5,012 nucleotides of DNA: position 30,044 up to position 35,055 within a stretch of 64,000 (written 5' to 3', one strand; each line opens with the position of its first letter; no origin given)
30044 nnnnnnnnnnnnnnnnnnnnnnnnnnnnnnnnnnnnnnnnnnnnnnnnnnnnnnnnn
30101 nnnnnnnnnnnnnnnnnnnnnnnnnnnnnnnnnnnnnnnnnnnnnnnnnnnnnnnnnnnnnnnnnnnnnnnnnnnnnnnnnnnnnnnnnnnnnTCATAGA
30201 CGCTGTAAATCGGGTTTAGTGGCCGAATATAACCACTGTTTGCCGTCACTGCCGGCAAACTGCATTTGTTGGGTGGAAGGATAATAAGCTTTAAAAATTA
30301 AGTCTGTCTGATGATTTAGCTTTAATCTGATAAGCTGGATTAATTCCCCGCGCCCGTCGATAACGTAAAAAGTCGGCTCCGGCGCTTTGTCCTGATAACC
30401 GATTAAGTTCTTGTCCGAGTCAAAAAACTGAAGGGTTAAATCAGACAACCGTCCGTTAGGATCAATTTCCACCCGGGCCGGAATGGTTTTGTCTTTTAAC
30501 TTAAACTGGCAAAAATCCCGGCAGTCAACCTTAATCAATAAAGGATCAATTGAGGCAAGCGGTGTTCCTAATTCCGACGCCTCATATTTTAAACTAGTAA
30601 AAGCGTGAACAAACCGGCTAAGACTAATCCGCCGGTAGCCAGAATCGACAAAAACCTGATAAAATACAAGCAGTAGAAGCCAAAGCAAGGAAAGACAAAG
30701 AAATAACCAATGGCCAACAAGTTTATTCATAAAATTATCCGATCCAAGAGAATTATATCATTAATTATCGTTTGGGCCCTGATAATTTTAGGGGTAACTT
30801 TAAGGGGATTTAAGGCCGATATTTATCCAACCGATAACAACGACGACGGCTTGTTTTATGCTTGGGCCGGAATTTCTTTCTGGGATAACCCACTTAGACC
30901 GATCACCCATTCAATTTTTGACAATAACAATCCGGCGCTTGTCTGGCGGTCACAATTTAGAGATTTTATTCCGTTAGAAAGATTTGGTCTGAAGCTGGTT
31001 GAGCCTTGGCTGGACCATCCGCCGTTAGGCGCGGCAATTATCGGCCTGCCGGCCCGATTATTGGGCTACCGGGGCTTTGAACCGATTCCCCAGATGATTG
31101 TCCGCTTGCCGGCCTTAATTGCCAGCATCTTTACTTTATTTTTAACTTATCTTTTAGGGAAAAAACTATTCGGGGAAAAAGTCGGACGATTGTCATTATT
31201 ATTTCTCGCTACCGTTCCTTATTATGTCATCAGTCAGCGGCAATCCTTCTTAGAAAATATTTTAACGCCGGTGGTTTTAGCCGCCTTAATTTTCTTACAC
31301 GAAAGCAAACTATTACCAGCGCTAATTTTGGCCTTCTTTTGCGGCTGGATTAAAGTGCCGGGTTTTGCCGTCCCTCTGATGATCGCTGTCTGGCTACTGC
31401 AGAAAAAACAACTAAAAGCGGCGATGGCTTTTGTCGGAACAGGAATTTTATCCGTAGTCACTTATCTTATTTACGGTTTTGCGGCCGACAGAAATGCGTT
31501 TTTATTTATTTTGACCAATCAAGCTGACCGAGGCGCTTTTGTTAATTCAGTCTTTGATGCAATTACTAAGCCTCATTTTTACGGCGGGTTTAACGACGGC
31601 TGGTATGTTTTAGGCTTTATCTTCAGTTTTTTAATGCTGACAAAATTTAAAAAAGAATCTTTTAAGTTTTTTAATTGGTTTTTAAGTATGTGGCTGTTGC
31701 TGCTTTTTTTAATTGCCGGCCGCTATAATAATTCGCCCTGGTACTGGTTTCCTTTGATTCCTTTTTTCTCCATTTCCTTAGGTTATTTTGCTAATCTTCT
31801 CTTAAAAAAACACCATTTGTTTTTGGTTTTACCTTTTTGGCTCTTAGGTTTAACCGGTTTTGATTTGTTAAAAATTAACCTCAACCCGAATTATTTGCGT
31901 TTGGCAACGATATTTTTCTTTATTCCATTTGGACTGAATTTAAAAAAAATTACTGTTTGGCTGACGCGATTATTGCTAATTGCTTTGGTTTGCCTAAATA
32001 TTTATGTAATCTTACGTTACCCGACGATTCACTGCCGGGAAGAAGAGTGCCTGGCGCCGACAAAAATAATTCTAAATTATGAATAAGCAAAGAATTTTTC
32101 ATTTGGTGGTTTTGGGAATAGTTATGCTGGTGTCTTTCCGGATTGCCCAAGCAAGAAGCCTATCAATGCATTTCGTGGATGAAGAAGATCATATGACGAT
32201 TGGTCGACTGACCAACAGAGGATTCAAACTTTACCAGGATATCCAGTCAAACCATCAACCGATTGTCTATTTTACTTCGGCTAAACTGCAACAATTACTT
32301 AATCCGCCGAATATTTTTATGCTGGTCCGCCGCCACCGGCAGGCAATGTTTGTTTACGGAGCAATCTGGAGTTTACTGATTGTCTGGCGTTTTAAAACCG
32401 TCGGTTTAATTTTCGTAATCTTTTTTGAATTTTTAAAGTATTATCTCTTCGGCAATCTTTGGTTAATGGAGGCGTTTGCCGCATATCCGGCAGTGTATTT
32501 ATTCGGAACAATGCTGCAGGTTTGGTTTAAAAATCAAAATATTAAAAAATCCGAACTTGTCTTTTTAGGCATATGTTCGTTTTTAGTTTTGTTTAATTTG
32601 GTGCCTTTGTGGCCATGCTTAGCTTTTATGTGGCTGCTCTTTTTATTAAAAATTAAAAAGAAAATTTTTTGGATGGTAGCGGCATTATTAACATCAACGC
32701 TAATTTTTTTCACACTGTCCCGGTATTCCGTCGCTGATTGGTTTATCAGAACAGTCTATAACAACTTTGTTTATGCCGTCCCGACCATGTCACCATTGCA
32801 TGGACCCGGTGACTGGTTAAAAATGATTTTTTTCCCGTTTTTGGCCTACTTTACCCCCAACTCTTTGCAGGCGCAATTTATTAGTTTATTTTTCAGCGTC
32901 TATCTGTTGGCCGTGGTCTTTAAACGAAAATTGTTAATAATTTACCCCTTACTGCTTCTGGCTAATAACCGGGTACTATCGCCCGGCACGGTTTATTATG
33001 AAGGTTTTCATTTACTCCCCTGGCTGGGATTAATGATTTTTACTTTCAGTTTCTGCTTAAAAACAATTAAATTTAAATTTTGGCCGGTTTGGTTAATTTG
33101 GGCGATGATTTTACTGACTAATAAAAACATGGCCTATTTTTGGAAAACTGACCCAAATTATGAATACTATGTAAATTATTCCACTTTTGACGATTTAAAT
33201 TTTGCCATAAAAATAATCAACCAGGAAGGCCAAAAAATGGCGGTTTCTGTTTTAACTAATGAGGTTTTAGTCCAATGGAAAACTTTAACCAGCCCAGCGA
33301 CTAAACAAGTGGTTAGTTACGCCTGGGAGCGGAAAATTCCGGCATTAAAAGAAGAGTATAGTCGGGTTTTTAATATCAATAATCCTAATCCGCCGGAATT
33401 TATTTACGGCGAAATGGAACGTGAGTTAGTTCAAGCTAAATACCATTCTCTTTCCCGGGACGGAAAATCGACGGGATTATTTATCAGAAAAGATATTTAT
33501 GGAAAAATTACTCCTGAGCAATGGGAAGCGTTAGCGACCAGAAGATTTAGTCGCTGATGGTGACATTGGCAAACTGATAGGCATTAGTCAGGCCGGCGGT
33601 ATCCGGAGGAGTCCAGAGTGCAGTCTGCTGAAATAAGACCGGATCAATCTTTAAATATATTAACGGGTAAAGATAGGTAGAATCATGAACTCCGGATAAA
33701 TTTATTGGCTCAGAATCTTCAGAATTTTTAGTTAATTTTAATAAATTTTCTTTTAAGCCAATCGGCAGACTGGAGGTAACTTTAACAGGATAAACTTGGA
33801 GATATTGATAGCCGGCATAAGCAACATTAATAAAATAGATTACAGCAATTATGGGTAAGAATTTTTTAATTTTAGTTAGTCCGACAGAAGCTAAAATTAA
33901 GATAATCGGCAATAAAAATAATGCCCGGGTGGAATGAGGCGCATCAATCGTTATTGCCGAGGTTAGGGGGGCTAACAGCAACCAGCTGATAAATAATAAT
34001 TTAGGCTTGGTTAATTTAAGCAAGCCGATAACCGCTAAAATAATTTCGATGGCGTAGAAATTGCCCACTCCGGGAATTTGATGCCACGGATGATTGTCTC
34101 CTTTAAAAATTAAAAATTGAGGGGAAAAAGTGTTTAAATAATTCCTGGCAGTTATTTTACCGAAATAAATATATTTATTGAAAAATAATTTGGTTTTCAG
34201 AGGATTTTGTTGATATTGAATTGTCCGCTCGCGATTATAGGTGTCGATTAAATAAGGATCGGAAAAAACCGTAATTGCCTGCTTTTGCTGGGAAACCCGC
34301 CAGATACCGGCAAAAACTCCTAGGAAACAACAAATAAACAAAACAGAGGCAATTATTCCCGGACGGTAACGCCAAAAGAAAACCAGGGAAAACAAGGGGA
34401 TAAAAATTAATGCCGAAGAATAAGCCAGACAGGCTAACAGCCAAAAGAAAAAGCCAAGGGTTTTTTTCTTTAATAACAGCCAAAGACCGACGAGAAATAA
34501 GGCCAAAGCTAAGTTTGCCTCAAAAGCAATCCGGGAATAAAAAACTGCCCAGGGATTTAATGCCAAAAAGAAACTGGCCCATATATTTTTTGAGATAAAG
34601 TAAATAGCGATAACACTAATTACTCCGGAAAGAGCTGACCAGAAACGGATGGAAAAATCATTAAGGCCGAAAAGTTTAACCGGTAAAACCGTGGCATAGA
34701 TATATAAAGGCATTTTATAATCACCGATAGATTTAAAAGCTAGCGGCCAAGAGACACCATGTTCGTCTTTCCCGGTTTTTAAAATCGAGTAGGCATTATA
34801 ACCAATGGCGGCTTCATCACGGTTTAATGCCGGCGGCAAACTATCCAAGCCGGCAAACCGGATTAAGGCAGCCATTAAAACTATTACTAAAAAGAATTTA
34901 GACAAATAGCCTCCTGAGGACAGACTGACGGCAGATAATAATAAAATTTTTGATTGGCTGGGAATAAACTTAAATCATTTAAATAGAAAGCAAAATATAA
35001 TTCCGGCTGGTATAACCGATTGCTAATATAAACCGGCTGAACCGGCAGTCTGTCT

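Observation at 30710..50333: Uninterrupted 19.6 kb array of 13 polytopic membrane proteins: five PMT/ArnT-like paralogs, YfhO, DUF2079, DUF2029-like and others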

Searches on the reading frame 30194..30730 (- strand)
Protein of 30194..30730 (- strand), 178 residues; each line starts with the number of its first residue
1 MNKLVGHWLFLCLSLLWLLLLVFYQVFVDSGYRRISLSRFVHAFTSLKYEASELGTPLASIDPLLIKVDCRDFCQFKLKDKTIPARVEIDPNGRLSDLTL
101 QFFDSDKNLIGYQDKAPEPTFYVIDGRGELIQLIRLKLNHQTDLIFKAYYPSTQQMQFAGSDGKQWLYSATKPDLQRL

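Call 6: search_protein_families(library=pfam, proteins=[window:30194-30730:-], max_evalue=0.01)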
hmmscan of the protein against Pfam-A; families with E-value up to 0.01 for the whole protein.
window:30194-30730:- (178 aa): 0 families

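Call 67: search_protein_families(library=ncbifam, proteins=[window:30194-30730:-], max_evalue=0.001)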
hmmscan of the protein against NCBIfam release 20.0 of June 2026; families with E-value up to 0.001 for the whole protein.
window:30194-30730:- (178 aa): 0 families

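Call 77: search_protein_families(library=pfam, proteins=[window:30194-30730:-], max_evalue=1)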
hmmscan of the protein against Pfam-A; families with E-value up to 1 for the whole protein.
window:30194-30730:- (178 aa): 1 family
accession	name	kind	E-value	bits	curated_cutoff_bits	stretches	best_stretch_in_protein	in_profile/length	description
PF06480.20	FtsH_ext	-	0.18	12.5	25.5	1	9-41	3-35/103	FtsH Extracellular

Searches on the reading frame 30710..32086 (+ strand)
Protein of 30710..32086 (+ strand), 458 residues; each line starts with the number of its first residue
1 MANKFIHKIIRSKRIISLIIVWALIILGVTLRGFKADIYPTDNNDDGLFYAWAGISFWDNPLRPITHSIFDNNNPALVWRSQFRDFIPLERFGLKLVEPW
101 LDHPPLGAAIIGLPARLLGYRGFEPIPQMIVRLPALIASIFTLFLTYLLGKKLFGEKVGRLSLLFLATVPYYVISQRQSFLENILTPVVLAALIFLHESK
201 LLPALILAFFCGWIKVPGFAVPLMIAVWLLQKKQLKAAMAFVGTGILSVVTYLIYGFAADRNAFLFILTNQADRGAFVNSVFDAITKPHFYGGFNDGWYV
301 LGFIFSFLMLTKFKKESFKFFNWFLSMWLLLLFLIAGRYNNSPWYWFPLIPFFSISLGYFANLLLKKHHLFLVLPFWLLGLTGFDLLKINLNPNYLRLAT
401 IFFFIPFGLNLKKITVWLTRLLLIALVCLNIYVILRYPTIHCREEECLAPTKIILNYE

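Call 5: search_protein_families(library=pfam, proteins=[window:30710-32086:+], max_evalue=0.01)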
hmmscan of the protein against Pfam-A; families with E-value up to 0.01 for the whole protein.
window:30710-32086:+ (458 aa): 1 family
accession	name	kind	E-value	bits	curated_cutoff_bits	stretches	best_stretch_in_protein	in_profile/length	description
PF13231.12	PMT_2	-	1e-09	39.2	26.1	1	102-197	1-90/160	Dolichyl-phosphate-mannose-protein mannosyltransferase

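Call 9: search_protein_families(library=ncbifam, proteins=[window:30710-32086:+], max_evalue=0.01)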
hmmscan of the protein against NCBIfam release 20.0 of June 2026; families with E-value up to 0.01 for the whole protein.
window:30710-32086:+ (458 aa): 1 family
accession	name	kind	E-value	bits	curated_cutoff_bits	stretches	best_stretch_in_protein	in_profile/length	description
TIGR04154.1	archaeo_STT3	subfamily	0.0063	14.9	450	1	111-175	77-142/831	oligosaccharyl transferase, archaeosortase A system-associated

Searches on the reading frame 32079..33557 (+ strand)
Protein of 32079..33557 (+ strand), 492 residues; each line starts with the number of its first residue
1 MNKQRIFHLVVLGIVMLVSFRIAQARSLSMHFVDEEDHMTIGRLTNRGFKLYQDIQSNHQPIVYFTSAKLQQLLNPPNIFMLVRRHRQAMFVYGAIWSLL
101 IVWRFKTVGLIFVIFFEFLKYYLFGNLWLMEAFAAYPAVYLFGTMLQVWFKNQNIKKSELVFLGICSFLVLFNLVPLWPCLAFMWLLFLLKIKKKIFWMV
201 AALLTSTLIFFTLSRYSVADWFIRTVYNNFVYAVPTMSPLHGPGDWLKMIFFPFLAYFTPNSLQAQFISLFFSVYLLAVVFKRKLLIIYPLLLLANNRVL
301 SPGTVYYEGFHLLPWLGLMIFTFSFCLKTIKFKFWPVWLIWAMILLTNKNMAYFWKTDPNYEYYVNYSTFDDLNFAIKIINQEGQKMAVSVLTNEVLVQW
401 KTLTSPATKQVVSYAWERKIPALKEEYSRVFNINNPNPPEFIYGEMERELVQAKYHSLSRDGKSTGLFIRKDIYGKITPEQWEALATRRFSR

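Call 5: search_protein_families(library=pfam, proteins=[window:32079-33557:+], max_evalue=0.01)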
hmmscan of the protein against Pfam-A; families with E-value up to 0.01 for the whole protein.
window:32079-33557:+ (492 aa): 0 families

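Call 9: search_protein_families(library=ncbifam, proteins=[window:32079-33557:+], max_evalue=0.01)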
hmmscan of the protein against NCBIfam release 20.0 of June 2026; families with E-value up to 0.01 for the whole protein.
window:32079-33557:+ (492 aa): 0 families

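Call 28: find_homologous_proteins(query=window:32079-33557:+, max_evalue=0.001)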
Query window:32079-33557:+ (492 aa): 85 proteins with E <= 0.001 among 8000 candidates.
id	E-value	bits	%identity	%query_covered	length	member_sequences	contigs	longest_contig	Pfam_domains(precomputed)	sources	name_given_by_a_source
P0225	0.0e+0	1116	100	100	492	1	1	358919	-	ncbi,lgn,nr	ncbi:MAG: hypothetical protein NTZ93_02710 [Candidatus Beckwithbacteria bacterium]|nr:hypothetical p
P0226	5.6e-254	862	78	97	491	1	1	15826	-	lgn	-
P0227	1.7e-242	824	77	94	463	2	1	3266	-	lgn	-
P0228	1.5e-225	768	69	100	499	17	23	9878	-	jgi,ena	-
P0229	1.0e-223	762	68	100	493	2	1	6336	-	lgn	-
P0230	3.6e-222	757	69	100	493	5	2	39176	-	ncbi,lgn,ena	ncbi:MAG: hypothetical protein AAB580_00190 [Patescibacteria group bacterium]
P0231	2.8e-212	724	63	100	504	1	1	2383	-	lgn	-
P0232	6.8e-201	687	63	99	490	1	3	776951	-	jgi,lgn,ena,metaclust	metaclust:\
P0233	1.2e-194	666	60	100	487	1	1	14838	-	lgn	-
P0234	6.5e-191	654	60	99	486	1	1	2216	-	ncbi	ncbi:MAG: hypothetical protein V1810_05195 [Candidatus Beckwithbacteria bacterium]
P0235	1.1e-190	653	60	100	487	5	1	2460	-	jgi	-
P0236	2.5e-190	652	60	99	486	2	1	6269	-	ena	-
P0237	8.2e-190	650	59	98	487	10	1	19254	-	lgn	-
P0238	4.6e-173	595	59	97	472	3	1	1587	-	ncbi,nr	ncbi:MAG: hypothetical protein U1C50_03470, partial [Patescibacteria group bacterium]|nr:hypothetica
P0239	2.5e-172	592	54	100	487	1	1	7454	-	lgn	-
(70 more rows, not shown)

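Call 44: predict_structure(alignment_id=A4)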
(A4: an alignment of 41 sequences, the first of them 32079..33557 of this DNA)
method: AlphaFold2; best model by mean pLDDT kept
length: 492 residues; sequences in the alignment: 41
mean_pLDDT: 91.2   pTM: 0.91
mean pLDDT of the five models: 91.2, 90.6, 88.6, 88.5, 86.2
residues with pLDDT >= 90: 340; 70-90: 130; 50-70: 22; < 50: 0
segments of 3 or more residues with pLDDT < 50: none
pLDDT, mean of each block of 10 residues (from residue 1): 90 96 85 84 94 91 96 94 94 98 97 96 91 98 97 96 98 95 97 96 98 92 93 91 94 97 96 97 95 94 90 97 95 89 96 86 87 90 61 77 84 86 90 80 74 88 86 87 94 89
secondary structure, 60 per line:
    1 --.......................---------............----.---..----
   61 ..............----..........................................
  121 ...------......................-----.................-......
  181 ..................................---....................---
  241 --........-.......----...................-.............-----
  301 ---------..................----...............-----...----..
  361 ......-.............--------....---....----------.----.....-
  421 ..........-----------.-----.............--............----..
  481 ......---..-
elements in order: H3-25 H35-46 H61-74 H79-123 H130-151 H157-173 H175-214 H218-237 H243-250 H252-258 H263-281 H283-295 H310-327 H332-346 H359-366 H368-380 E389-392 H396-399 H415-419 H421-430 H448-454 E455-460 E463-470 H471-474 H479-486

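Call 47: fold_search(model_id=the predicted structure, library=pdb)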
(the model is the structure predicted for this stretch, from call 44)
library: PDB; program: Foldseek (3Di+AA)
matches with E <= 10: 92; with E <= 0.001: 0
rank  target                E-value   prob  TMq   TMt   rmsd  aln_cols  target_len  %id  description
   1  6ftg_5                1.1e-03  1.00  0.50  0.40  13.6       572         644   11  Subtomogram average of OST-containing ribosome-translocon complexes from canine rough microsomal membranes (released 2018-03-21)
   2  3rce_A                2.8e-03  1.00  0.47  0.36  13.3       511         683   12  Bacterial oligosaccharyltransferase PglB (released 2011-06-15)
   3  6gxc_A                5.0e-03  1.00  0.47  0.36   8.8       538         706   12  Bacterial oligosaccharyltransferase PglB in complex with an inhibitory peptide and a reactive lipid-linked oligosaccha (released 2018-11-14)
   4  9s6s_A                9.8e-03  1.00  0.47  0.43   7.7       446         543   12  Ternary cryo-EM structure of human ALG9 with Dol25-PP-GlcNAc2Man6, Dol25-P-Man and Fab (released 2026-03-18)
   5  5ogl_A                1.1e-02  1.00  0.43  0.32   9.2       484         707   13  Structure of bacterial oligosaccharyltransferase PglB in complex with an acceptor peptide and an lipid-linked oligosac (released 2017-10-25)
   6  8agc_A                3.0e-02  0.99  0.48  0.36  14.0       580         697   12  Structure of yeast oligosaccharylransferase complex with lipid-linked oligosaccharide and non-acceptor peptide bound (released 2022-12-07)
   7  8if8_C                1.4e-01  0.93  0.42  0.36  10.2       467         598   13  Arabinosyltransferase AftA (released 2023-05-31)
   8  7bvh_A                2.4e-01  0.25  0.24  0.14  23.5       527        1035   12  Crystal structure of arabinosyltransferase EmbC2-AcpM2 complex from Mycobacterium smegmatis complexed with di-arabinos (released 2020-04-29)
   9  9s6r_A                3.9e-01  0.90  0.39  0.47   8.8       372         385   11  Ternary cryo-EM structure of yeast ALG3 with Dol25-PP-GlcNAc2Man5, Dol25-P-Man, and Fab (released 2026-03-18)
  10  8if8_B                4.1e-01  0.69  0.41  0.35  10.1       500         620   12  Arabinosyltransferase AftA (released 2023-05-31)
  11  6wby                  4.1e-01  0.57  0.31  0.15  10.2       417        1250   12  Single-Particle Cryo-EM Structure of Arabinofuranosyltransferase AftD from Mycobacteria, Mutant R1389S Class 2 (released 2020-05-13)
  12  8zw8_A                7.0e-01  0.04  0.10  0.10  22.8       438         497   10  Cryo-EM structure of trimethylamine transporter TmaT (released 2024-11-06)
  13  8zxk_B                1.0e+00  0.04  0.11  0.10  24.7       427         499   11  Cryo-EM structure of trimethylamine transporter TmaT binding with TMA (released 2024-11-06)
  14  8ybq_A                1.1e+00  0.05  0.13  0.13  22.6       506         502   12  Choline transporter BetT - CHT bound (released 2024-09-04)
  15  9lz1_R                1.2e+00  0.05  0.10  0.16  23.6       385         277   12  Cryo-EM structure of PTH1R-beta-arrestin1 complex in state 2 (released 2026-03-11)
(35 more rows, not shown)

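Call 77: search_protein_families(library=pfam, proteins=[window:32079-33557:+], max_evalue=1)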
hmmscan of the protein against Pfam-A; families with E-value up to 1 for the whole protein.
window:32079-33557:+ (492 aa): 0 families

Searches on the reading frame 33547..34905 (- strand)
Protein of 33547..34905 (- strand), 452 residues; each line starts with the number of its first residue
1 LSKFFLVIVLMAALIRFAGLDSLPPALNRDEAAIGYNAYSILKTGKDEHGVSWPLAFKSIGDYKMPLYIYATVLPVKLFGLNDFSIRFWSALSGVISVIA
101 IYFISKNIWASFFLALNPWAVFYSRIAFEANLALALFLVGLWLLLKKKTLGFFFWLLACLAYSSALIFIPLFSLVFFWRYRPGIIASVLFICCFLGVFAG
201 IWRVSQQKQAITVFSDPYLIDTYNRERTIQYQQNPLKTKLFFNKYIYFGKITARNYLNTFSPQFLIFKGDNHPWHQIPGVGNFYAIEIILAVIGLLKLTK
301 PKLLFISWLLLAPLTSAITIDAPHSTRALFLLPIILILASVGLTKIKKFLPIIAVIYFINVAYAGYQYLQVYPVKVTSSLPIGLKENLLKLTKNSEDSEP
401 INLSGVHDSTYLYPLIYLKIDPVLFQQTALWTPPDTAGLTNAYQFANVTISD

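Call 5: search_protein_families(library=pfam, proteins=[window:33547-34905:-], max_evalue=0.01)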
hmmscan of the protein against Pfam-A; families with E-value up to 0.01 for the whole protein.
window:33547-34905:- (452 aa): 1 family
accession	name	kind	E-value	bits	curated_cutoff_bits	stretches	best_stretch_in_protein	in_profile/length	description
PF14897.12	EpsG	-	7.5e-06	25.7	30.1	1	88-343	70-286/326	EpsG family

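Call 9: search_protein_families(library=ncbifam, proteins=[window:33547-34905:-], max_evalue=0.01)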
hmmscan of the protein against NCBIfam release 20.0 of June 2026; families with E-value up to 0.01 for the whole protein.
window:33547-34905:- (452 aa): 1 family
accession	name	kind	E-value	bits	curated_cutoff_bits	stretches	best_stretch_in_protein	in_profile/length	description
TIGR03663.1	TIGR03663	subfamily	2.2e-08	33.5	126.25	1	4-144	3-137/435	flippase activity-associated protein Agl23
